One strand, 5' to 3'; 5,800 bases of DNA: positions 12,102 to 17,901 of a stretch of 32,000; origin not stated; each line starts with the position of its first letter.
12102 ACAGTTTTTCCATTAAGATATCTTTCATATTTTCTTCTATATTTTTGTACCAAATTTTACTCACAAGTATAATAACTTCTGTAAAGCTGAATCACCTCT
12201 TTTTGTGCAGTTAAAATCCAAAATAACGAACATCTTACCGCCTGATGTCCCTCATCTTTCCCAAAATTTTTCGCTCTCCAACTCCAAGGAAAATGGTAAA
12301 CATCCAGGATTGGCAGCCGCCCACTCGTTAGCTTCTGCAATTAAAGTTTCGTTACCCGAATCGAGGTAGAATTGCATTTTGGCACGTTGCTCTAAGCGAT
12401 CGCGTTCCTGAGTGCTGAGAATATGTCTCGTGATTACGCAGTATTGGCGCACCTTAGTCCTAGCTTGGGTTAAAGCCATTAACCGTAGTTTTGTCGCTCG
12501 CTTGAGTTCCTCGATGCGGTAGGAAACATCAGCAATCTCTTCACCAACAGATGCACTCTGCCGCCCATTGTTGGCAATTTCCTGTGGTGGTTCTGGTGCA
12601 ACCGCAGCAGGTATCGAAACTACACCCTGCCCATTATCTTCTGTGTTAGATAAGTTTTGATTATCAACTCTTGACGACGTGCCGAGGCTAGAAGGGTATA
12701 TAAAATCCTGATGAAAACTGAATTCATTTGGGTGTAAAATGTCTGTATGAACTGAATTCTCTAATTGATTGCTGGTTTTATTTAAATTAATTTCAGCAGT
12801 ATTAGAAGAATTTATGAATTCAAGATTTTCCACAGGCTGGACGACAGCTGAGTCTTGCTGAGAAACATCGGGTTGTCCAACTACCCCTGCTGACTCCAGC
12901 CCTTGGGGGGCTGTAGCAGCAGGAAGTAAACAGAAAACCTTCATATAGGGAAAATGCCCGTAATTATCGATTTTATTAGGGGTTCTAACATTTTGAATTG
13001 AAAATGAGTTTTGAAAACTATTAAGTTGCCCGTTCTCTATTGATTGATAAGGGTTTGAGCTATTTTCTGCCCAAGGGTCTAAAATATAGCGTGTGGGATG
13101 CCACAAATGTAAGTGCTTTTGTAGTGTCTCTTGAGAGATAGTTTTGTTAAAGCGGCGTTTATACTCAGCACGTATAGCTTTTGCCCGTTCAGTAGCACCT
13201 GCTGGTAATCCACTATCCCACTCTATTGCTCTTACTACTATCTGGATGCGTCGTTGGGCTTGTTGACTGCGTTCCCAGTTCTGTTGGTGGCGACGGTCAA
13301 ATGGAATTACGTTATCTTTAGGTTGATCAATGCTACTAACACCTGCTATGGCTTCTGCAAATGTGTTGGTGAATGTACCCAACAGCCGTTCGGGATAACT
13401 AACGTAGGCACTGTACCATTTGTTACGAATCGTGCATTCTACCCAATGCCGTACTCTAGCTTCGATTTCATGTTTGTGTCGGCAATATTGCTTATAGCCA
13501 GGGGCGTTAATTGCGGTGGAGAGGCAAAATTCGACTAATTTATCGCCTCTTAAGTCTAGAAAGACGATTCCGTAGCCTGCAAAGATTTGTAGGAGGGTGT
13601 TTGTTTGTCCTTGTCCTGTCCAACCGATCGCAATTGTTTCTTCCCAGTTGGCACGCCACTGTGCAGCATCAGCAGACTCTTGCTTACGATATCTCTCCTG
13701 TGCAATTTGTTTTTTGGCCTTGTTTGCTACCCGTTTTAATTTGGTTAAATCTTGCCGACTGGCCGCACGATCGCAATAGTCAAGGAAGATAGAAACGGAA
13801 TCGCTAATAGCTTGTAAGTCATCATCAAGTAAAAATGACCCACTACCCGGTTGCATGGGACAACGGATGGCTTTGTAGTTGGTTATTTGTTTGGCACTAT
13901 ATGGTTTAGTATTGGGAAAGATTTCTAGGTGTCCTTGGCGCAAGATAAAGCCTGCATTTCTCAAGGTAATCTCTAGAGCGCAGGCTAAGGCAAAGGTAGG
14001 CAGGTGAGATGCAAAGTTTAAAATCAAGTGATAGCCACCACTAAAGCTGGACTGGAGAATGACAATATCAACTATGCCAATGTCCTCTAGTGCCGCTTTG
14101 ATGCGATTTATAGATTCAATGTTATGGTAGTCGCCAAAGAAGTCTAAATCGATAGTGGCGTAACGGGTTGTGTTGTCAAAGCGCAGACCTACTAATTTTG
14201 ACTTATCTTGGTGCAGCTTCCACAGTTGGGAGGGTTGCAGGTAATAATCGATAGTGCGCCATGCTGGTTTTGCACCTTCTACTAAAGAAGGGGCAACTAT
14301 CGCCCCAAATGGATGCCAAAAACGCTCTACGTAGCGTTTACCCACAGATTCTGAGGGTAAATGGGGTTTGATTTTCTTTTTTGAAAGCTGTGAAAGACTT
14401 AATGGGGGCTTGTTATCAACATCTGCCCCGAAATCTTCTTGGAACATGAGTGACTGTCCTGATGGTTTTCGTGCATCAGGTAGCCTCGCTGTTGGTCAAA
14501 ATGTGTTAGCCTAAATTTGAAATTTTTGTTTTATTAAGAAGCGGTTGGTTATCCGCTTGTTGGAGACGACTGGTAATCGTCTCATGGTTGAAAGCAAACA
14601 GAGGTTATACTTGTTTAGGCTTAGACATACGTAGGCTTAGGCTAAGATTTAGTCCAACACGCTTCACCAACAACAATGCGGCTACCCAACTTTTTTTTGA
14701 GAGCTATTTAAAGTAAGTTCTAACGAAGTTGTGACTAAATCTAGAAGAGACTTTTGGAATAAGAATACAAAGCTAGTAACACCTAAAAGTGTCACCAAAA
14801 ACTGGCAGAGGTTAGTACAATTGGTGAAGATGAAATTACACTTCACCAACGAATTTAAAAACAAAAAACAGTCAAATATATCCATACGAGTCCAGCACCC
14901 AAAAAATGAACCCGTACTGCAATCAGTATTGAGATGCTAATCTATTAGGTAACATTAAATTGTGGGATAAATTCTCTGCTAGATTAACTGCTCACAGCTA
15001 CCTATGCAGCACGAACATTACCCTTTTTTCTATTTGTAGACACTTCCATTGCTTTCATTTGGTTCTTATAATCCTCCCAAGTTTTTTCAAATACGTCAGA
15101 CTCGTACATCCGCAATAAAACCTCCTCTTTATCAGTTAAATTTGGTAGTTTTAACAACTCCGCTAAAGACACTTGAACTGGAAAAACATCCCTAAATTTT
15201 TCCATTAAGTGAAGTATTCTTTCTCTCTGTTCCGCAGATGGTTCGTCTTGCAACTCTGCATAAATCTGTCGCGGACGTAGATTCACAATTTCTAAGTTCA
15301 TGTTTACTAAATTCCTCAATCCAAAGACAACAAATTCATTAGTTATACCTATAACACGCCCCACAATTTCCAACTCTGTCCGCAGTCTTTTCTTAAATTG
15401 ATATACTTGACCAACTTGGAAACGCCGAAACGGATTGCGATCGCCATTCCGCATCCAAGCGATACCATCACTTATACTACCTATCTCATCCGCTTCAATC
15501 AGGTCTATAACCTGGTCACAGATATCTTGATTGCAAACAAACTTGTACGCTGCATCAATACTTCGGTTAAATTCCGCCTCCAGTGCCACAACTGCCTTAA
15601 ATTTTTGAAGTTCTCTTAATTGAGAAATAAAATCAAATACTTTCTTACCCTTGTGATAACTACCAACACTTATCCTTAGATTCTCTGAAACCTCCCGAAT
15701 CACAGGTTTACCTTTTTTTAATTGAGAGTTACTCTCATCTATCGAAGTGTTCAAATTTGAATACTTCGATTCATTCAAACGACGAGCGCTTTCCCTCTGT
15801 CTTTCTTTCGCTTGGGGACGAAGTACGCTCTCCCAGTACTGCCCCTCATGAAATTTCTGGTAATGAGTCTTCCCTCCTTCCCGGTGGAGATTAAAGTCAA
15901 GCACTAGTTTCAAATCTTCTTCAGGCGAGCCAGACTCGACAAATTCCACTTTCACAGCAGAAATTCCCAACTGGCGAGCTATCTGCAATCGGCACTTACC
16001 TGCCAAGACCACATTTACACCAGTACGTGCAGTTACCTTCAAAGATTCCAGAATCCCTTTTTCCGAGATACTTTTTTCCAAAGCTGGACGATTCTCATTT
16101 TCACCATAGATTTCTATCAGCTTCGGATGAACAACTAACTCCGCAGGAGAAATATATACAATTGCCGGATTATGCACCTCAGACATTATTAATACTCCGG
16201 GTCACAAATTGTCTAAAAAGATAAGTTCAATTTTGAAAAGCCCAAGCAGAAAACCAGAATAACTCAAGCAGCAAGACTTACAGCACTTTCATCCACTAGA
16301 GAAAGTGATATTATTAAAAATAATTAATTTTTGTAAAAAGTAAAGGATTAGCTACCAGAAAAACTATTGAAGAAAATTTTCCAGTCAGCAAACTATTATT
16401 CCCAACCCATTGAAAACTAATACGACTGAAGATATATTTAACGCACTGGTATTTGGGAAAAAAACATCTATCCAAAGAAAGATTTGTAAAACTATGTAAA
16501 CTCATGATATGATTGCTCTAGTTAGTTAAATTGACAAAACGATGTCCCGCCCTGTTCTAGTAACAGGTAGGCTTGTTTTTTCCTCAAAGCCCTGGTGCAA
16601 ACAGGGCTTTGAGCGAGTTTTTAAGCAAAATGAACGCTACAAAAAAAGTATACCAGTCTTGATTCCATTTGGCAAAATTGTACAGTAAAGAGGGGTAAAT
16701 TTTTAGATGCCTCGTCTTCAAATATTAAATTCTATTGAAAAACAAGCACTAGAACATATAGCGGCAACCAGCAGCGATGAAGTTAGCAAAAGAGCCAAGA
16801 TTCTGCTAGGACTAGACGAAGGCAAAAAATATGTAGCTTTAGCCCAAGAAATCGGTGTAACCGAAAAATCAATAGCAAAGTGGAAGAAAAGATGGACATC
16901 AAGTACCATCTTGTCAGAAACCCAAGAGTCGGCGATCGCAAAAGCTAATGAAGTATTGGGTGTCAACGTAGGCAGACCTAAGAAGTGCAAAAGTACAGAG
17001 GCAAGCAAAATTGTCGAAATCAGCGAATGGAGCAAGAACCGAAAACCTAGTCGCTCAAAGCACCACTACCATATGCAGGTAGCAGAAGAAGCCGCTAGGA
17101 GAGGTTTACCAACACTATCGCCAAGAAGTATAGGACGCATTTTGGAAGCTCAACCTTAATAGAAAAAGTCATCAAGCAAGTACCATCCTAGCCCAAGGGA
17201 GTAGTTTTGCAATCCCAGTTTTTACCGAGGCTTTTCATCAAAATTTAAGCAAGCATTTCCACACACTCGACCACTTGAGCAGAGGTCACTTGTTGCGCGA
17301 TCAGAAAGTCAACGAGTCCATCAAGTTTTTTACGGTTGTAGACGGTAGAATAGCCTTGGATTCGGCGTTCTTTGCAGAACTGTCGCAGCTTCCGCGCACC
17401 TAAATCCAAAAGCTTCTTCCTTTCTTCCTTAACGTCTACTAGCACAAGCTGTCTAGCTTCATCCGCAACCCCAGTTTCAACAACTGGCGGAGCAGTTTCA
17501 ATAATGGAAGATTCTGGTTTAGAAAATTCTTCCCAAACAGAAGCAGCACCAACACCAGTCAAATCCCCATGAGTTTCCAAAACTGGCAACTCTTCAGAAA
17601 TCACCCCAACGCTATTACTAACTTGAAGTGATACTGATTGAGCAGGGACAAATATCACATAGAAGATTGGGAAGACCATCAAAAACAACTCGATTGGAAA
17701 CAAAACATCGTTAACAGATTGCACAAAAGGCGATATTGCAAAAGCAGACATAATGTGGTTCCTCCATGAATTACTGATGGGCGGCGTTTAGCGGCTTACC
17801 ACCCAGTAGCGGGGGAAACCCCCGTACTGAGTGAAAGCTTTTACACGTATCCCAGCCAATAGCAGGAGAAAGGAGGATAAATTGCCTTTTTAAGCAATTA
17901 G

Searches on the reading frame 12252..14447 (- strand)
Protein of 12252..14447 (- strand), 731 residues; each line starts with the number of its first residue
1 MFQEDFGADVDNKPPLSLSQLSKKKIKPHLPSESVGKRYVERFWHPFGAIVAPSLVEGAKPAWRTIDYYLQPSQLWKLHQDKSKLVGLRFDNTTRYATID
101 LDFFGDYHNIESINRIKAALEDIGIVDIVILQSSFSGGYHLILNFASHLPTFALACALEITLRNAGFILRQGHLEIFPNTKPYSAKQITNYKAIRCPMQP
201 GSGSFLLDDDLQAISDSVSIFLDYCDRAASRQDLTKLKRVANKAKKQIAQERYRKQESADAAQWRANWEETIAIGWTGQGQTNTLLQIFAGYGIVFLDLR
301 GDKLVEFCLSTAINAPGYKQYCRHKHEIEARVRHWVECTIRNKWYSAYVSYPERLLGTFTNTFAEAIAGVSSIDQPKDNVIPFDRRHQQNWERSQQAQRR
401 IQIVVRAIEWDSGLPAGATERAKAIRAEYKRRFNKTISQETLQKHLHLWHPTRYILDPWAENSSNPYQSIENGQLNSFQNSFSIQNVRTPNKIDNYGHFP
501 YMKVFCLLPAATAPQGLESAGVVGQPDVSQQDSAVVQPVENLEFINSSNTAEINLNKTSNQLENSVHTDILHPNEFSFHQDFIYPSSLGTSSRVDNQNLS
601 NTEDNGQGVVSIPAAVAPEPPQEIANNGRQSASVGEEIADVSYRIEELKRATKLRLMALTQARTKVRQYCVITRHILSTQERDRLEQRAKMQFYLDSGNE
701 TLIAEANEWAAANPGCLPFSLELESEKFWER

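Call 6: search_protein_families(library=pfam, proteins=[window:12252-14447:-], max_evalue=0.01)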
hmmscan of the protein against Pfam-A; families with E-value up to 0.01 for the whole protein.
window:12252-14447:- (731 aa): 0 families

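Call 68: search_protein_families(library=padloc, proteins=[window:12252-14447:-], max_evalue=0.001)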
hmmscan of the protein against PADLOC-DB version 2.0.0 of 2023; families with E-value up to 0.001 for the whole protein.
window:12252-14447:- (731 aa): 0 families

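Call 81: search_protein_families(library=ncbifam, proteins=[window:12252-14447:-], max_evalue=0.01)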
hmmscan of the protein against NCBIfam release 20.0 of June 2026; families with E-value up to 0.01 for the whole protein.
window:12252-14447:- (731 aa): 0 families

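Call 106: search_protein_families(library=phrogs, proteins=[window:12252-14447:-], max_evalue=0.01)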
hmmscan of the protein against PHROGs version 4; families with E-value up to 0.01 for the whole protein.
window:12252-14447:- (731 aa): 1 family
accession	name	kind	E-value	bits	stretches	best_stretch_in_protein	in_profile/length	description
phrog_21866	-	DNA, RNA and nucleotide metabolism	0.0079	16.6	0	86-184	62-154/538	primase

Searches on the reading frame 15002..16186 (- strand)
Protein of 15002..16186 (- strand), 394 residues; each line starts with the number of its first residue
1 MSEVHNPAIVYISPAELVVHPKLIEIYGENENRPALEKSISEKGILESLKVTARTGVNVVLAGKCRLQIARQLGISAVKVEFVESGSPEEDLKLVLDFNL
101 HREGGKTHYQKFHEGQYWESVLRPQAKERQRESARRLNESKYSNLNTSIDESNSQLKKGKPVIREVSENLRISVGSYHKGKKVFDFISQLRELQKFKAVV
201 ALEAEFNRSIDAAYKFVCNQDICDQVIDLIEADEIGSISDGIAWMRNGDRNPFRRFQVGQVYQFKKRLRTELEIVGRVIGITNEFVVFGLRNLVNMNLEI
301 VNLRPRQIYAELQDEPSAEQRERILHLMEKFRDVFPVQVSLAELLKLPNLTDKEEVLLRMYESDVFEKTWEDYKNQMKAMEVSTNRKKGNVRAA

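Call 6: search_protein_families(library=pfam, proteins=[window:15002-16186:-], max_evalue=0.01)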
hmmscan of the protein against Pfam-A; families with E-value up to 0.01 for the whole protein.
window:15002-16186:- (394 aa): 0 families

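Call 68: search_protein_families(library=padloc, proteins=[window:15002-16186:-], max_evalue=0.001)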
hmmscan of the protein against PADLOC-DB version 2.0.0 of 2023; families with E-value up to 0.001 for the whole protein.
window:15002-16186:- (394 aa): 0 families

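Call 81: search_protein_families(library=ncbifam, proteins=[window:15002-16186:-], max_evalue=0.01)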
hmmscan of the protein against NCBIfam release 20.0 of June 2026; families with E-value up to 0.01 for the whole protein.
window:15002-16186:- (394 aa): 1 family
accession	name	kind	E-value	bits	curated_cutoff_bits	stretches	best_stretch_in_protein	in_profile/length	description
NF053524.1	thylo_ssl2009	equivalog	0.0044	17.7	58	0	120-158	49-87/90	ssl2009 family thylakoid membrane protein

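Call 106: search_protein_families(library=phrogs, proteins=[window:15002-16186:-], max_evalue=0.01)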
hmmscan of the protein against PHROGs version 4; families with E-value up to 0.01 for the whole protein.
window:15002-16186:- (394 aa): 9 families
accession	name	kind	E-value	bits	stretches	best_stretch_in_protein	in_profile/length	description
phrog_17439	-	unknown function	3e-08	34.4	1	30-103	37-111/240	-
phrog_4715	-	DNA, RNA and nucleotide metabolism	2.1e-06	27.4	1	12-193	150-312/630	ParB-like partition protein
phrog_723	-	DNA, RNA and nucleotide metabolism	5.6e-05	24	1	11-82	15-86/223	ParB-like partition protein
phrog_6218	-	DNA, RNA and nucleotide metabolism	6e-05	23.3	1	9-84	5-80/506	ParB-like partition protein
phrog_8071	-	DNA, RNA and nucleotide metabolism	0.00022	21.6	1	33-111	29-105/389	ParB-like partition protein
phrog_498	-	other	0.00032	20.3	1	31-106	56-130/633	DNA methyltransferase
phrog_940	-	DNA, RNA and nucleotide metabolism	0.00048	20.5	1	30-112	26-105/388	nuclease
phrog_12047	-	DNA, RNA and nucleotide metabolism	0.0021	18.6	1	19-139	10-123/301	ParB-like partition nuclease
phrog_620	-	DNA, RNA and nucleotide metabolism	0.0027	18.8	1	29-104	28-100/217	ParB-like partition protein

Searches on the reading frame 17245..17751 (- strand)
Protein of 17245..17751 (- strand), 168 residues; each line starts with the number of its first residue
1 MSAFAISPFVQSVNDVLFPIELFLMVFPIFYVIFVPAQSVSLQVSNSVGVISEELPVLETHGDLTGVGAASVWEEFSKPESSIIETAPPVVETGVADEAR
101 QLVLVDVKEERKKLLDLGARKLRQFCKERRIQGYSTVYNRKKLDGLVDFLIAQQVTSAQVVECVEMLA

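Call 6: search_protein_families(library=pfam, proteins=[window:17245-17751:-], max_evalue=0.01)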
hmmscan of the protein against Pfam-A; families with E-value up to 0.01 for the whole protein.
window:17245-17751:- (168 aa): 0 families

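Call 68: search_protein_families(library=padloc, proteins=[window:17245-17751:-], max_evalue=0.001)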
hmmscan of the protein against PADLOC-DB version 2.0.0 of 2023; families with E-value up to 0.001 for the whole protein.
window:17245-17751:- (168 aa): 0 families

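Call 71: search_protein_families(library=pfam, proteins=[window:17245-17751:-], max_evalue=0.1)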
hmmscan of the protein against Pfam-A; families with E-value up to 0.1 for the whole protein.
window:17245-17751:- (168 aa): 0 families

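Call 81: search_protein_families(library=ncbifam, proteins=[window:17245-17751:-], max_evalue=0.01)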
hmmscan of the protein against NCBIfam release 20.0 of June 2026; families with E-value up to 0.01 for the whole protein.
window:17245-17751:- (168 aa): 0 families

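Call 106: search_protein_families(library=phrogs, proteins=[window:17245-17751:-], max_evalue=0.01)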
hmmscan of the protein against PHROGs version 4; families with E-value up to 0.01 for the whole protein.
window:17245-17751:- (168 aa): 0 families
